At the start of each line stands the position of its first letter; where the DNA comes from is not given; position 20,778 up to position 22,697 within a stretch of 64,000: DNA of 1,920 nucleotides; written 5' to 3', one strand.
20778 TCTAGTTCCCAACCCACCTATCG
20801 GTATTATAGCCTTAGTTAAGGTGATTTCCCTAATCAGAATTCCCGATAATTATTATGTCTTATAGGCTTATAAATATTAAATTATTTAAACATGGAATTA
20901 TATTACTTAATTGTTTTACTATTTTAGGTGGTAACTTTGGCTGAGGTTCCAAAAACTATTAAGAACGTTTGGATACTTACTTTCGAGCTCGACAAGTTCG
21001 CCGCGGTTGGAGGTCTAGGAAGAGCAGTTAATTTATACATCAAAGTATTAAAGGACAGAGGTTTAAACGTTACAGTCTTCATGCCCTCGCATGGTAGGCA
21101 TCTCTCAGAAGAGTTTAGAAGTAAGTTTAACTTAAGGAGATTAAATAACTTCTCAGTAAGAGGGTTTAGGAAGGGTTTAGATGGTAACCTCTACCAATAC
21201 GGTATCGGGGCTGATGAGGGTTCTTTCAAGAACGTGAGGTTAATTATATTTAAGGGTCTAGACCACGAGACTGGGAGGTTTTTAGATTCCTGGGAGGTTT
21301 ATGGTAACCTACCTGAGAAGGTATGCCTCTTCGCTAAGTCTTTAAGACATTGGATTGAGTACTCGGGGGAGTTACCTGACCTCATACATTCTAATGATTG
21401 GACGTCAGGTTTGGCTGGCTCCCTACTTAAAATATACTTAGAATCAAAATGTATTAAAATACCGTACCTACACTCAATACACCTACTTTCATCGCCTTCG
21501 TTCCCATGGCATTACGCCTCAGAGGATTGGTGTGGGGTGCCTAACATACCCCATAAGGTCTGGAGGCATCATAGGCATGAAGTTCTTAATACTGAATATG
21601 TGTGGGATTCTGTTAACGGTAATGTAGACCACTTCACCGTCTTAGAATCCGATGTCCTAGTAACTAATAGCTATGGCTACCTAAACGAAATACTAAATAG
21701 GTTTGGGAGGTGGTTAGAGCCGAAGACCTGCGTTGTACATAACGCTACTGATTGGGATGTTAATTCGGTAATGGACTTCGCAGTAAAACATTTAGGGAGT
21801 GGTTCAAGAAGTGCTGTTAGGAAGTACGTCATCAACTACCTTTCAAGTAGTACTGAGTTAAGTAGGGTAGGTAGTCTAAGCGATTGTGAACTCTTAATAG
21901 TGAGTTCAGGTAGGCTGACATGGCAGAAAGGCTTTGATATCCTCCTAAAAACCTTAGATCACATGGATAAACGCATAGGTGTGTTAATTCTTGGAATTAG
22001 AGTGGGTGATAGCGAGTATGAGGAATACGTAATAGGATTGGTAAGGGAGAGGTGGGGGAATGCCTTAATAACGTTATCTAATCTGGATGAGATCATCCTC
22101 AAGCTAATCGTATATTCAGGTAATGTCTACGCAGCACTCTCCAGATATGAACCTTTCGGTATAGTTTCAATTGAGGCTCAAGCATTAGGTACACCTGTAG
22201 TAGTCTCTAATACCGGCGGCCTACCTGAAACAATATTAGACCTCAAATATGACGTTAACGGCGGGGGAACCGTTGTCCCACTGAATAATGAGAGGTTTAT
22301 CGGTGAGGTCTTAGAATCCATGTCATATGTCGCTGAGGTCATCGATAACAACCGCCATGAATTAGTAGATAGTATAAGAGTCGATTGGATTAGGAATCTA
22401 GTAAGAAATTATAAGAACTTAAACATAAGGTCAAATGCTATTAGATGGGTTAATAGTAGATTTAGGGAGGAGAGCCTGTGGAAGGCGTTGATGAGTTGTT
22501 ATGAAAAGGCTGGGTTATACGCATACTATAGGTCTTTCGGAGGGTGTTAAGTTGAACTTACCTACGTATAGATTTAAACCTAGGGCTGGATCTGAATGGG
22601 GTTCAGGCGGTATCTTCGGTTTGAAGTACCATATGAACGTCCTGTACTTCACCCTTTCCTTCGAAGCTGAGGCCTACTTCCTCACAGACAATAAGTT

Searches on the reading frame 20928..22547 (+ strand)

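Call 46: search_protein_families(library=pfam, proteins=[window:20928-22547:+], max_evalue=0.00001)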
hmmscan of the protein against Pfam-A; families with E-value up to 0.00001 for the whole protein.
window:20928-22547:+ (540 aa): 5 families
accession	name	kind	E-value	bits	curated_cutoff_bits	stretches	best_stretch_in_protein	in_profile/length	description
PF08323.17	Glyco_transf_5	-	9.5e-24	84.9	22.7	1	13-260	1-230/239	Starch synthase catalytic domain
PF00534.26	Glycos_transf_1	-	1e-17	64.7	26.4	1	318-446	12-136/172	Glycosyl transferases group 1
PF13692.12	Glyco_trans_1_4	-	2.8e-13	50.8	27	1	323-457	3-132/142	Glycosyl transferases group 1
PF13579.12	Glyco_trans_4_4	-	2.3e-06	28.5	29.7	0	28-191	1-103/158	Glycosyl transferase 4-like domain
PF13439.12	Glyco_transf_4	-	5.9e-06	26.9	28.5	0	133-275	58-167/170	Glycosyltransferase Family 4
